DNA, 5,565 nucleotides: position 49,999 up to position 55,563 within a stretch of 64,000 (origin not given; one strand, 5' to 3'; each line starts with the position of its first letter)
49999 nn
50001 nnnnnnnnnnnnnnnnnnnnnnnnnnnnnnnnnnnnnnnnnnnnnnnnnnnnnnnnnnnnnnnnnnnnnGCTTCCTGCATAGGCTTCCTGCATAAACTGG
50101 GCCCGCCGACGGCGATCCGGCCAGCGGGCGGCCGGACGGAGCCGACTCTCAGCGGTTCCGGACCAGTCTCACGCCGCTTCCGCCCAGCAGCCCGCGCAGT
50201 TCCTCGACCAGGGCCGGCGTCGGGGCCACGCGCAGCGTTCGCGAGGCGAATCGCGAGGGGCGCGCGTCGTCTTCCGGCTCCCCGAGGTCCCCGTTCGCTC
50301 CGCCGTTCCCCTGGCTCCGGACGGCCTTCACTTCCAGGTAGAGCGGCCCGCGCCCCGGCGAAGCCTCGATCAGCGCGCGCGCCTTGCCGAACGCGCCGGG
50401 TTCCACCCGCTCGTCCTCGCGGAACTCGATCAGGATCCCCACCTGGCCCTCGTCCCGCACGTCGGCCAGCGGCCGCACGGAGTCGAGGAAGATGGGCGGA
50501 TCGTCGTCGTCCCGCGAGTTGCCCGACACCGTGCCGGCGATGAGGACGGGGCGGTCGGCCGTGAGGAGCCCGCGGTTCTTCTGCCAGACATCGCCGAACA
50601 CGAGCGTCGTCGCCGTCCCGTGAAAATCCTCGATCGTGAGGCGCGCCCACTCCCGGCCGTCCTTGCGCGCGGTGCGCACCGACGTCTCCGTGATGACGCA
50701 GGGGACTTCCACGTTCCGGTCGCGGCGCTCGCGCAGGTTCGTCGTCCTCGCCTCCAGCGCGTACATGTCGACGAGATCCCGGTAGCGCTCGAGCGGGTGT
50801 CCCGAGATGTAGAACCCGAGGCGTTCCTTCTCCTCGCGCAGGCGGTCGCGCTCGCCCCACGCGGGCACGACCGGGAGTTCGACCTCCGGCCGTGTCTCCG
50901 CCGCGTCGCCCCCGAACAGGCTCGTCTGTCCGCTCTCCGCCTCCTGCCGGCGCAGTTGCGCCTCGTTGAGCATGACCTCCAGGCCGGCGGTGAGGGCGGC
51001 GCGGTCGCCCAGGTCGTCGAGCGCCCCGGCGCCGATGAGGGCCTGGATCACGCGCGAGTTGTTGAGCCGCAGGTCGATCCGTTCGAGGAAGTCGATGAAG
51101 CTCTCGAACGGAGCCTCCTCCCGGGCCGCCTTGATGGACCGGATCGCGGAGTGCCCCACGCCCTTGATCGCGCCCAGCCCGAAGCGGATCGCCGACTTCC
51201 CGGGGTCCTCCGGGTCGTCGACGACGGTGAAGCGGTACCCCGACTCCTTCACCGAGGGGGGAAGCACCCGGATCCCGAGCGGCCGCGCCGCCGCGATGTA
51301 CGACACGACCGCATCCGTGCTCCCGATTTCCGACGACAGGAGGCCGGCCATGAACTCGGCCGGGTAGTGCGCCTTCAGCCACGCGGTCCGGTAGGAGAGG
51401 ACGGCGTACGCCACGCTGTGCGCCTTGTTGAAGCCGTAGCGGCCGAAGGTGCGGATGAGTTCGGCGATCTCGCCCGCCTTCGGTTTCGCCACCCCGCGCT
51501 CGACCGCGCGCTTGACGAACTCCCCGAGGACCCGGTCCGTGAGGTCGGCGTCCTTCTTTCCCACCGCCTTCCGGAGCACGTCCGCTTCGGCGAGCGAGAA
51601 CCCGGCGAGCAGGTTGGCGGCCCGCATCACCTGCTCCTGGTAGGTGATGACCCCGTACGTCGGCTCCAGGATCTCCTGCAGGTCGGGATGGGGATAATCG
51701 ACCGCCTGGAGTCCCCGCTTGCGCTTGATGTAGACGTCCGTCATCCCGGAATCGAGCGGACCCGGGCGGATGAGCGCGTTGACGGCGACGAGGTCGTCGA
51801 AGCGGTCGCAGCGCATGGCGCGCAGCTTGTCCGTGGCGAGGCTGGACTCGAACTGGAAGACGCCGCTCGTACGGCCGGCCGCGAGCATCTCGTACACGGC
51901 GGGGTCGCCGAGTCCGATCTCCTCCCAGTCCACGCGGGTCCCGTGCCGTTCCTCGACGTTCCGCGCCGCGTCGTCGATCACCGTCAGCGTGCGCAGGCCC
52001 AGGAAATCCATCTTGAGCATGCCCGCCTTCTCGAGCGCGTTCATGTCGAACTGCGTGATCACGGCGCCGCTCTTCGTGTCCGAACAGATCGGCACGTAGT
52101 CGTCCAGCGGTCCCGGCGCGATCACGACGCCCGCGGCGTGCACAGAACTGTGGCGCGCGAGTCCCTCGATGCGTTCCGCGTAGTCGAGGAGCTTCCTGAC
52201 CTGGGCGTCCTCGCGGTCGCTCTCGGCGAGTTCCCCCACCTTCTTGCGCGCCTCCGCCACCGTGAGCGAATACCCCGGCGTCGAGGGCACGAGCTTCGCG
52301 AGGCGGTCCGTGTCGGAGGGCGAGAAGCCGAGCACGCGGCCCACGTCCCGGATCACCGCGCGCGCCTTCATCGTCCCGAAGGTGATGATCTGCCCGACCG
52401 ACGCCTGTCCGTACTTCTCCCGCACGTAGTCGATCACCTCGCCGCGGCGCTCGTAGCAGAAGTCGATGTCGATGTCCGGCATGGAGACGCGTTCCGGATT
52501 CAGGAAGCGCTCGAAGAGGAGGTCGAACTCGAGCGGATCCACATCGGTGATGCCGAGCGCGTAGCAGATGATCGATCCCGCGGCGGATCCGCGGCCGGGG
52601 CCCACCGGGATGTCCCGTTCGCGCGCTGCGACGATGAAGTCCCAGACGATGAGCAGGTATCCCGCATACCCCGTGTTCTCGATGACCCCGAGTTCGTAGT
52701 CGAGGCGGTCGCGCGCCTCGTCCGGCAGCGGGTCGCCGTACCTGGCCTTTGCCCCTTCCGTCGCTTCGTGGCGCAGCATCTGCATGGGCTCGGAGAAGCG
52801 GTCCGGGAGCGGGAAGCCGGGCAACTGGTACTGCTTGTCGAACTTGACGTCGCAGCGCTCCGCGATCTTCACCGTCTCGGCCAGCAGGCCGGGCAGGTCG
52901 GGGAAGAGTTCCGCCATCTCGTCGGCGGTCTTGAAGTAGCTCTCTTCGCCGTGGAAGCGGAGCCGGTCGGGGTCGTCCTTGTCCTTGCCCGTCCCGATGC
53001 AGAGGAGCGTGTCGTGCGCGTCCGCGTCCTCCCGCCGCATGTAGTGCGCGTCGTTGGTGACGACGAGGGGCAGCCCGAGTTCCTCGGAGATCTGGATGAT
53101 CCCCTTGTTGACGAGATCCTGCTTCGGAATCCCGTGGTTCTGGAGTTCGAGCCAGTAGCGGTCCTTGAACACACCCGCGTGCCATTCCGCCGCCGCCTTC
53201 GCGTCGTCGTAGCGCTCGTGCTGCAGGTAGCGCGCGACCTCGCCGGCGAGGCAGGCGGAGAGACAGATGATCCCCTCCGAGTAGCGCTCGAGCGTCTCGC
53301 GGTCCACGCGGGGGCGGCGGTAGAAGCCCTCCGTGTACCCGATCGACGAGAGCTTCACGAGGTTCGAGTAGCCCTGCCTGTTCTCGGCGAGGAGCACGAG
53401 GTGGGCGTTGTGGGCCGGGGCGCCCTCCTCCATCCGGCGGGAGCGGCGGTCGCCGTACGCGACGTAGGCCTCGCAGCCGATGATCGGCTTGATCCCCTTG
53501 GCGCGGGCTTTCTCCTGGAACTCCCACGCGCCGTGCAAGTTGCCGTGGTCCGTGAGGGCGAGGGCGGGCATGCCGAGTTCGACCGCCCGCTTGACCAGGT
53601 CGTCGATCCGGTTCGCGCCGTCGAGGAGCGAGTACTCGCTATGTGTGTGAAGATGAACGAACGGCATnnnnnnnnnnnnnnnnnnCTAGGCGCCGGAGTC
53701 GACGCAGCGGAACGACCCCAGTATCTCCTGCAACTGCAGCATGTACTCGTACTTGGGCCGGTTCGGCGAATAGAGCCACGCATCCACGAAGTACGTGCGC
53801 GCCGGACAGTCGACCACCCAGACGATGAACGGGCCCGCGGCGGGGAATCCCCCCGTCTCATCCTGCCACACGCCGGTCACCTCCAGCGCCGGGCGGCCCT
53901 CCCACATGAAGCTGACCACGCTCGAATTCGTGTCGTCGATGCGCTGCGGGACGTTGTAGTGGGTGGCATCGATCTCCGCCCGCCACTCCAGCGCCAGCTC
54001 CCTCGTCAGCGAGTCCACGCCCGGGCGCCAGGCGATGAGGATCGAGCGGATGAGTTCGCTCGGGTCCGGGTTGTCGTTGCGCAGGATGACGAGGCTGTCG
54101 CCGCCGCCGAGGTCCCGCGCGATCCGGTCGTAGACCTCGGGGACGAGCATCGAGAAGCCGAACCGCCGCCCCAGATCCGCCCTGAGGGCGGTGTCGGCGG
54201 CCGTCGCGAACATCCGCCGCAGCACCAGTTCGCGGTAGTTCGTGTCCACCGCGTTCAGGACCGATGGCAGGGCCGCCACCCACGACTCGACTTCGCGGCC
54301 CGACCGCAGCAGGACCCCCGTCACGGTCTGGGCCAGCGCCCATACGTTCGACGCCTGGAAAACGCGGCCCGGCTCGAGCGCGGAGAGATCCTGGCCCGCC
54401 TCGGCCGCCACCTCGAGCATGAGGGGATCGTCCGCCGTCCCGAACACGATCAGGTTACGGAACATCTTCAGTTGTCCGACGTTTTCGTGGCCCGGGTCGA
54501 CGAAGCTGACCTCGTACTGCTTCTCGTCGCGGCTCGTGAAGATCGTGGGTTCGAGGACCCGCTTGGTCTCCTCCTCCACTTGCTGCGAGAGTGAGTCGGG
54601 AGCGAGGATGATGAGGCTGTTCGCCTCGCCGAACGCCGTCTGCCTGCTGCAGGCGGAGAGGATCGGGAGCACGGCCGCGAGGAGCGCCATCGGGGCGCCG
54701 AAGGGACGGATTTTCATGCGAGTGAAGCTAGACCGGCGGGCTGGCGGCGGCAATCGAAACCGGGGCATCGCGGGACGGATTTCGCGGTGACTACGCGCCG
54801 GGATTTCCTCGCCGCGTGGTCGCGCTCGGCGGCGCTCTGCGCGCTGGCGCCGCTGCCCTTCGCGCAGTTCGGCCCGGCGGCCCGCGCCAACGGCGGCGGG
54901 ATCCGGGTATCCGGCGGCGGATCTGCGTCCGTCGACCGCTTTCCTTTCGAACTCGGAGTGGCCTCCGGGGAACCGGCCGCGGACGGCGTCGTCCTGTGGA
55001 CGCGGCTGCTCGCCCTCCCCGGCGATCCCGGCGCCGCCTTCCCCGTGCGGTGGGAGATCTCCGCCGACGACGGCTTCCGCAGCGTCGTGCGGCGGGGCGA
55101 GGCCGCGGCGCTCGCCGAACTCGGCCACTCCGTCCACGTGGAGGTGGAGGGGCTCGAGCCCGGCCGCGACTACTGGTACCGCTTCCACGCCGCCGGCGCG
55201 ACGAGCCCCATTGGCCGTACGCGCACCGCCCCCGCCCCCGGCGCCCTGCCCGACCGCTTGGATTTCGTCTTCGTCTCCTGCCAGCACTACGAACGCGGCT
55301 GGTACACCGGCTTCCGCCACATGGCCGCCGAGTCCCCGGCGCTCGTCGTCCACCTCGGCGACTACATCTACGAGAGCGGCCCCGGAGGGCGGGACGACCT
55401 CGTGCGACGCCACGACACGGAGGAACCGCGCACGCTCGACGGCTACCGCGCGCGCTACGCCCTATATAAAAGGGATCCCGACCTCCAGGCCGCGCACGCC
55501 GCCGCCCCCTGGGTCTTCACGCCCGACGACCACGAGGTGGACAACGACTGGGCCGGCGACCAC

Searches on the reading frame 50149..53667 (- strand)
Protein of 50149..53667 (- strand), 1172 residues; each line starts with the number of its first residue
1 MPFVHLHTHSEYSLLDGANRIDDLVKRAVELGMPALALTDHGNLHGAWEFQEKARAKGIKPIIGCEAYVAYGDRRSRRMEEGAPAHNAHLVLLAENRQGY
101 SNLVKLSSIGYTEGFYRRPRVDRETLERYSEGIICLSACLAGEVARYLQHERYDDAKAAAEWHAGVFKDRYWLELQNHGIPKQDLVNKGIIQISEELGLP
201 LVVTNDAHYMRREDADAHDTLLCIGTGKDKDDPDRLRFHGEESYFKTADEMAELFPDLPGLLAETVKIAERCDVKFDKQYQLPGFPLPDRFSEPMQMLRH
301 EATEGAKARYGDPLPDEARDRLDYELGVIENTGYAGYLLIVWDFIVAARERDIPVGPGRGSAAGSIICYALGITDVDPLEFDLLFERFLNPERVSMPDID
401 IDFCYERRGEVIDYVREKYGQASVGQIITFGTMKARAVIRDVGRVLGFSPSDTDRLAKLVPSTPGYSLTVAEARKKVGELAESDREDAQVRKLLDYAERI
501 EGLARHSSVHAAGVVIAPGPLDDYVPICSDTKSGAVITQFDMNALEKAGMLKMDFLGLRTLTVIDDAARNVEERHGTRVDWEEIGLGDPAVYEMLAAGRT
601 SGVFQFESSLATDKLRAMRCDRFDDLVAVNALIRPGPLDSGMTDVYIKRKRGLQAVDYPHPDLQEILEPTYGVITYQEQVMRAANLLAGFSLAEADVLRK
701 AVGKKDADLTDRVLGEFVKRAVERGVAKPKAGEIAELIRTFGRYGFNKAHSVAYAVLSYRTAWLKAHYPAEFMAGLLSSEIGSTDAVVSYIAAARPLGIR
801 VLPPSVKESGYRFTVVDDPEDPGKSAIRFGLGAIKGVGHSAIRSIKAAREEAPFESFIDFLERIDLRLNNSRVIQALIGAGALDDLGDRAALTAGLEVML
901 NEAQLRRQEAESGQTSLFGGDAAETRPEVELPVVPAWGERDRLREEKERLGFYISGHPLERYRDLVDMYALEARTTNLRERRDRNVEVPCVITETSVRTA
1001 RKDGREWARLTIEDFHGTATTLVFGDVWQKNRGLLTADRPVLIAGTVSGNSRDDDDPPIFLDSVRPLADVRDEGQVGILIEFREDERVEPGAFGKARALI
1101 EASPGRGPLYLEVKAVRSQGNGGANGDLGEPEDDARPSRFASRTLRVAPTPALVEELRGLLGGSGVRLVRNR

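Call 14: search_protein_families(library=pfam, proteins=[window:50149-53667:-], max_evalue=0.001)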
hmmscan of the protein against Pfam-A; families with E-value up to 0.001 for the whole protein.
window:50149-53667:- (1172 aa): 4 families
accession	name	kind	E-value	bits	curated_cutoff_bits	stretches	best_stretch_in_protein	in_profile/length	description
PF07733.18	DNA_pol3_alpha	-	6.2e-104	347.7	23.9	1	296-557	1-260/260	Bacterial DNA polymerase III alpha NTPase domain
PF02811.25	PHP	-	2.6e-58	197.4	26.4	1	5-178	1-164/164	PHP domain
PF17657.6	DNA_pol3_finger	-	2.8e-56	189.9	22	1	560-725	1-166/166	Bacterial DNA polymerase III alpha subunit finger domain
PF14579.12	HHH_6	-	4.6e-25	88.1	25.6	1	798-891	1-89/90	Helix-hairpin-helix motif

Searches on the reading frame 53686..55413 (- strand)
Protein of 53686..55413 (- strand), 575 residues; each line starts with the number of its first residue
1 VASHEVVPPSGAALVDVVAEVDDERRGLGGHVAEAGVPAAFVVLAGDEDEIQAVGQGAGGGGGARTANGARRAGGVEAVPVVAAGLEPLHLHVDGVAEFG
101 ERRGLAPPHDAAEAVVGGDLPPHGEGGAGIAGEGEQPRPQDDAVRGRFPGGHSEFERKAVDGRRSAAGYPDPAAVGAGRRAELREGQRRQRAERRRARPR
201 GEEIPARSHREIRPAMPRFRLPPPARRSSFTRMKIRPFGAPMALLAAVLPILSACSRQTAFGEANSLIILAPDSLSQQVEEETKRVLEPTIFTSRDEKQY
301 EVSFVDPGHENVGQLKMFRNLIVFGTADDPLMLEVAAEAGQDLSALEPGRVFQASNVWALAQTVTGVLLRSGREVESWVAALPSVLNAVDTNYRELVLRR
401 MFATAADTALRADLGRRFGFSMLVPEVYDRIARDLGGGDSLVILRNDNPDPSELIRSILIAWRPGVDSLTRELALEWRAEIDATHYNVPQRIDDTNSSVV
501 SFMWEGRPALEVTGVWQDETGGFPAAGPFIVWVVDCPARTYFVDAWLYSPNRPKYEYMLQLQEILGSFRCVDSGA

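Call 14: search_protein_families(library=pfam, proteins=[window:53686-55413:-], max_evalue=0.001)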
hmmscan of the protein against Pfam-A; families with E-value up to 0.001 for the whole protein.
window:53686-55413:- (575 aa): 1 family
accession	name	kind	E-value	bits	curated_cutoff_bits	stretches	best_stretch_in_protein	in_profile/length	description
PF16125.10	DUF4837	-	2.9e-12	46.7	25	1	261-565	2-293/295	Domain of unknown function (DUF4837)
